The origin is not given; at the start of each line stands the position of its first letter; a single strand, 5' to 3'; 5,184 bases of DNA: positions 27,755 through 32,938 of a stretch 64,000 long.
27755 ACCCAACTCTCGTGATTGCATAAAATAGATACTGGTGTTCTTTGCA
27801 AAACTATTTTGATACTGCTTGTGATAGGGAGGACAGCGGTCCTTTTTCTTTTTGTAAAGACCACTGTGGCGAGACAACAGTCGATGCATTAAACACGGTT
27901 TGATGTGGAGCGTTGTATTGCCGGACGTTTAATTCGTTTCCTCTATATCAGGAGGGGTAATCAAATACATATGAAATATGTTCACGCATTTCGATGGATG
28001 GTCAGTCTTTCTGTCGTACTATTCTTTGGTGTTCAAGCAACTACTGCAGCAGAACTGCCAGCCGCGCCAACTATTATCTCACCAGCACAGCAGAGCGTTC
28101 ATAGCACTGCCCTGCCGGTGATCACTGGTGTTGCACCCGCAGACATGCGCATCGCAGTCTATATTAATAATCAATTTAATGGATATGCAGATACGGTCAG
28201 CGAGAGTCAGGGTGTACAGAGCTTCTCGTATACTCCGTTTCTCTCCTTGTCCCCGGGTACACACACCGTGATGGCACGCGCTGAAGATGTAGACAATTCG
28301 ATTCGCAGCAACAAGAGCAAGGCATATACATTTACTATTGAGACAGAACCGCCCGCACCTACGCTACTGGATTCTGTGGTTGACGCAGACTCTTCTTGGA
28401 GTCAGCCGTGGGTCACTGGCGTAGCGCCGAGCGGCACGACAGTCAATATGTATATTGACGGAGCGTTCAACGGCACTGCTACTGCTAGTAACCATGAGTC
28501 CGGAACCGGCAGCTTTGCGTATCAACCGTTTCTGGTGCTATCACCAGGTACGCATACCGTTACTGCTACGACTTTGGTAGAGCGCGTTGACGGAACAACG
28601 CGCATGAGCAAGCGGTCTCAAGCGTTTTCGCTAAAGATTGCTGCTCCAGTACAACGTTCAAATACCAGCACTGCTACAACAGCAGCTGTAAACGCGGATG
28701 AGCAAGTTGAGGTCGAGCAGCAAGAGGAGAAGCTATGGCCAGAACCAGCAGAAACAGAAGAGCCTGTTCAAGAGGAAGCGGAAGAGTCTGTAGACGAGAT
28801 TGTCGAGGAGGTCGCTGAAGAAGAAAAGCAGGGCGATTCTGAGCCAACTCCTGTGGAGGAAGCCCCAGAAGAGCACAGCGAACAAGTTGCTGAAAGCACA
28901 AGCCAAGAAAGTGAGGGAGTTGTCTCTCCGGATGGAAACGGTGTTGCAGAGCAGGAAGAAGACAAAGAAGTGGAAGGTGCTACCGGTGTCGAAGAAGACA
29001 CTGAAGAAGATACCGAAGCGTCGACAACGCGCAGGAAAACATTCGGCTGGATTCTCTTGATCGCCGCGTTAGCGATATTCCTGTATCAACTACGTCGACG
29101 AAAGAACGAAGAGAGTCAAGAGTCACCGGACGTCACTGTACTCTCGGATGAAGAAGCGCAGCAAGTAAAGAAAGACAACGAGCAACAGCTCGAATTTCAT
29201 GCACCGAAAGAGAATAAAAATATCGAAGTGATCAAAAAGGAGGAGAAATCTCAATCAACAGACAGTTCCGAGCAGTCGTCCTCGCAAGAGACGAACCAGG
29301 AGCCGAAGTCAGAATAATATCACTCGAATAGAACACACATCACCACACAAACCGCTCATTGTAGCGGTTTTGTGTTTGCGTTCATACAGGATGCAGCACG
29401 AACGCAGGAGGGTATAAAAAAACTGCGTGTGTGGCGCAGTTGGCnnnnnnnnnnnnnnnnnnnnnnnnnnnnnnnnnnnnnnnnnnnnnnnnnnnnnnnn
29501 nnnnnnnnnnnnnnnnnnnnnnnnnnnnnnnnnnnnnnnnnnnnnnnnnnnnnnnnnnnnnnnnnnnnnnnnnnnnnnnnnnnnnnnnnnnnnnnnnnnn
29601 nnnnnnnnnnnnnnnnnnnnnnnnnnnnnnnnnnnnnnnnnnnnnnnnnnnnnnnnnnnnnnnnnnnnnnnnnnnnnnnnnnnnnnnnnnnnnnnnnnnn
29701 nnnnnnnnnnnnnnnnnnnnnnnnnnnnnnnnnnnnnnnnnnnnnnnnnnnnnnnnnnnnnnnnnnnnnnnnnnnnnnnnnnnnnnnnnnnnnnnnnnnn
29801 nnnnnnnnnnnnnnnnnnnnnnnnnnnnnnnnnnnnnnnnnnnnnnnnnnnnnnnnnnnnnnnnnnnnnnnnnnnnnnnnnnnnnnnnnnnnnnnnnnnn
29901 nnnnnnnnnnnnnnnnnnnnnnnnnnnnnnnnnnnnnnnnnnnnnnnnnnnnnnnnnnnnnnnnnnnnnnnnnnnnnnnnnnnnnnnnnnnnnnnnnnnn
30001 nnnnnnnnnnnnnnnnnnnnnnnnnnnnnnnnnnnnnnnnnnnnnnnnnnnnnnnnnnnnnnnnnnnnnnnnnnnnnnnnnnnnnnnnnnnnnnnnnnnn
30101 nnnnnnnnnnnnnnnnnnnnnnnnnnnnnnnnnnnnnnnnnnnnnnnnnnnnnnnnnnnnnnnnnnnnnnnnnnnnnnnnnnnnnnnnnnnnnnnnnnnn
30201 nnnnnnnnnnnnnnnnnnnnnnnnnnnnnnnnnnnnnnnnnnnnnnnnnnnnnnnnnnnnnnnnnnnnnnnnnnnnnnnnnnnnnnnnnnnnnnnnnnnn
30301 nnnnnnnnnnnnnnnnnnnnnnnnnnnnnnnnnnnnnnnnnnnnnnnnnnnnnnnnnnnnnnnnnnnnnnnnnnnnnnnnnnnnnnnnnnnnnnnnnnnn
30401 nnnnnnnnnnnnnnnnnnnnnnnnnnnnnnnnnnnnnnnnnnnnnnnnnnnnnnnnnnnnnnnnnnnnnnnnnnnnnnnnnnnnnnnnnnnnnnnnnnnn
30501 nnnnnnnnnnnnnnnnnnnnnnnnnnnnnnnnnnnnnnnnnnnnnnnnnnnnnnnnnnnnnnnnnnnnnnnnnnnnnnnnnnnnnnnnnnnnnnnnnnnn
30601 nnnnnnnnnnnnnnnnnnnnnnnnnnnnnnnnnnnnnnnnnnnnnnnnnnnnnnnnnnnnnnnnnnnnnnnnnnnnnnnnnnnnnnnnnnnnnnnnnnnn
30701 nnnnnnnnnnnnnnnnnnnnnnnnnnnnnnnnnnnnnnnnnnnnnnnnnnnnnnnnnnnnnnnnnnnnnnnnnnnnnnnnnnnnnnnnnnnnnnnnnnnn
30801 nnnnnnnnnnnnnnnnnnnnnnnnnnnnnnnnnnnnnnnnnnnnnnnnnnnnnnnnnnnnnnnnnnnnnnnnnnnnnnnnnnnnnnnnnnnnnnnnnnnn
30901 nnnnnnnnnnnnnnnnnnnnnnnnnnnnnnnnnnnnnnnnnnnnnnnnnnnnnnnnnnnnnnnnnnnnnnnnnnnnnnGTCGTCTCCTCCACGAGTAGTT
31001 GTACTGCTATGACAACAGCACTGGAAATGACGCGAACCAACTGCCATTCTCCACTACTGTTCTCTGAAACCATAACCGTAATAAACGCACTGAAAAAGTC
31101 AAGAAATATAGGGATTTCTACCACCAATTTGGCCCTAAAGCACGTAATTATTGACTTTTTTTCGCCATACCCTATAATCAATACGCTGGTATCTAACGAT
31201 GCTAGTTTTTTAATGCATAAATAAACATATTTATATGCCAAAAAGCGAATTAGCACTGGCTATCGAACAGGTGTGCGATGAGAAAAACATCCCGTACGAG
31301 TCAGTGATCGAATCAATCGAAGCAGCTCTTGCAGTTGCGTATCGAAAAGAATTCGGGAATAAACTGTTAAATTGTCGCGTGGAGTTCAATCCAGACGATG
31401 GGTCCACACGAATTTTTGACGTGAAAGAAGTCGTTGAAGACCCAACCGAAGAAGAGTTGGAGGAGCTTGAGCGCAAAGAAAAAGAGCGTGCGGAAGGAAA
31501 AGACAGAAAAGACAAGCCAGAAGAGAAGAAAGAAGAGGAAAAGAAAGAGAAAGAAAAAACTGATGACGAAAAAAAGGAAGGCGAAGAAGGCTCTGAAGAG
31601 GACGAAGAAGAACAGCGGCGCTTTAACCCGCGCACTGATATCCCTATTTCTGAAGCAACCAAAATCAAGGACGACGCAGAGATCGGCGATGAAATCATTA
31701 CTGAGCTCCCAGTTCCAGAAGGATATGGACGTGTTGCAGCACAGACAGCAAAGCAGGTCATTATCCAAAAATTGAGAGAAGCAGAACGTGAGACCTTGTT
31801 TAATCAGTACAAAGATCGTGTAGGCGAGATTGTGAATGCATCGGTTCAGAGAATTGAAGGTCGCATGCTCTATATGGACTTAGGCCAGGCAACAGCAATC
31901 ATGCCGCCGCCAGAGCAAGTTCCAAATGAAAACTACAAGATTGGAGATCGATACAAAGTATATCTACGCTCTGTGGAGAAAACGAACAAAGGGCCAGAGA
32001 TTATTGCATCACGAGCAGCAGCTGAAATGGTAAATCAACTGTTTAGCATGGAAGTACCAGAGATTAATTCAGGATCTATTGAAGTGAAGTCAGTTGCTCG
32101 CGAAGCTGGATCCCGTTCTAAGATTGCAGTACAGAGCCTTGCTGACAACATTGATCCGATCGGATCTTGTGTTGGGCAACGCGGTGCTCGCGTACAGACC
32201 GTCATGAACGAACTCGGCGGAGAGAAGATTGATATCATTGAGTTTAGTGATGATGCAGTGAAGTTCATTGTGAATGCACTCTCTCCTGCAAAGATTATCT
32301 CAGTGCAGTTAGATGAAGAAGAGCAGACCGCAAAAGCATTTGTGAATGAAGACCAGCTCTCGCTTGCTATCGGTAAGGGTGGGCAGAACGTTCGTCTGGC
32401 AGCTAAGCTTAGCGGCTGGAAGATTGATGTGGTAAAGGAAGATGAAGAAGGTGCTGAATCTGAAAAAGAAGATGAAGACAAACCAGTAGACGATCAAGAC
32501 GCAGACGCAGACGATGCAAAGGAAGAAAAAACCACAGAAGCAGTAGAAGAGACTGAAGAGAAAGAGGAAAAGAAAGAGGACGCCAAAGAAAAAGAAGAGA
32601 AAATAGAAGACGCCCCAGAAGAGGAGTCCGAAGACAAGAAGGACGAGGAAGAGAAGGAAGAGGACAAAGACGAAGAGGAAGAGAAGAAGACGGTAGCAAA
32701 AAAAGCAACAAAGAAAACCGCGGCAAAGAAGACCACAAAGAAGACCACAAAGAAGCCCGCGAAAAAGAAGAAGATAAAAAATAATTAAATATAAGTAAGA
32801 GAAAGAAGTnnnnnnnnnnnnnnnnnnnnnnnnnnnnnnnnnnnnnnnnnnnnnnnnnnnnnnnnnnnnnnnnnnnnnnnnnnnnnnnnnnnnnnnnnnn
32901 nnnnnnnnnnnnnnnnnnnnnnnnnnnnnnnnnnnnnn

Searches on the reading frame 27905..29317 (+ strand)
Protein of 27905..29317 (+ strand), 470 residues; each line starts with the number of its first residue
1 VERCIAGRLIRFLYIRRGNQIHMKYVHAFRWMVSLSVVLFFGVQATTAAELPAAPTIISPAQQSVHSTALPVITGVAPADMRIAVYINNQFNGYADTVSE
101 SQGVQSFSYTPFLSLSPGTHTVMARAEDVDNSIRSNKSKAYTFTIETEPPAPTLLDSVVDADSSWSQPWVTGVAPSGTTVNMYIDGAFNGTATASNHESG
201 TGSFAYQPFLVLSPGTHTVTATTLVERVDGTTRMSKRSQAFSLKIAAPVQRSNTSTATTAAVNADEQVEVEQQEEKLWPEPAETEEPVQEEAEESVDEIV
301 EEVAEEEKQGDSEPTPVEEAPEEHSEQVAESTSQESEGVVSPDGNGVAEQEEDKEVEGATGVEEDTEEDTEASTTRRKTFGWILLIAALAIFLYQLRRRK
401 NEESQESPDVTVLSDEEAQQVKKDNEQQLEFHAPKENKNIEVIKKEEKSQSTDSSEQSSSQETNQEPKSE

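Call 23: search_protein_families(library=pfam, proteins=[window:27905-29317:+], max_evalue=0.001)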
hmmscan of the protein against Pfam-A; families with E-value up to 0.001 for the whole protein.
window:27905-29317:+ (470 aa): 1 family
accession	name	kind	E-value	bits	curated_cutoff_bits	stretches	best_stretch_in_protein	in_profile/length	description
PF19077.6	Big_13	-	0.0005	20.9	27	0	71-147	29-102/102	Bacterial Ig-like domain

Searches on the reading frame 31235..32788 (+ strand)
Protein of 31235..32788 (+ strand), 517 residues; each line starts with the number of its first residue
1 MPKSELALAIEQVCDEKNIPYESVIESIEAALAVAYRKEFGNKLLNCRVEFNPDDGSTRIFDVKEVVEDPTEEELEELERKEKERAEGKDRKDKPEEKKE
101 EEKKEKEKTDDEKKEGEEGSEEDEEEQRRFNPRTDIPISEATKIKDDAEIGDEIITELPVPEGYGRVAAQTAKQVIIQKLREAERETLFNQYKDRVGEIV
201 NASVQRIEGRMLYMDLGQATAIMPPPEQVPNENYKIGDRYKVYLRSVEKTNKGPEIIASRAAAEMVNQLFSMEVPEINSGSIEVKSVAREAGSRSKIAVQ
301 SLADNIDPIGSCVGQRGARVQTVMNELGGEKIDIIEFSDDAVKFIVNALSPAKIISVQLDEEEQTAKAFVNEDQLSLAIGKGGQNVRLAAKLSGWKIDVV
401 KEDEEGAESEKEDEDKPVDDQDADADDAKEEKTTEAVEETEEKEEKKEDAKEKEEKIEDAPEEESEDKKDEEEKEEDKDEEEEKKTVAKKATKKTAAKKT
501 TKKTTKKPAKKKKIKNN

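Call 23: search_protein_families(library=pfam, proteins=[window:31235-32788:+], max_evalue=0.001)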
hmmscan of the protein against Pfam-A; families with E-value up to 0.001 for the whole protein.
window:31235-32788:+ (517 aa): 5 families
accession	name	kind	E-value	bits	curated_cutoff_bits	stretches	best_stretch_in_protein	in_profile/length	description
PF13184.12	KH_5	-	5.9e-30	103.6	27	1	291-358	1-68/69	NusA-like KH domain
PF08529.16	NusA_N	-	1.1e-28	100.3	23.8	1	5-186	1-119/119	NusA N-terminal domain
PF23095.1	KH_NusA_C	-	1.9e-05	25.1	34.2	1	370-399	5-34/59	Transcription termination/antitermination protein NusA, KH domain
PF00575.29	S1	-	6.6e-05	23.7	22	1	193-253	1-68/74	S1 RNA binding domain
PF00013.35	KH_1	-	0.00015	21.9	21.5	0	370-410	6-43/66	KH domain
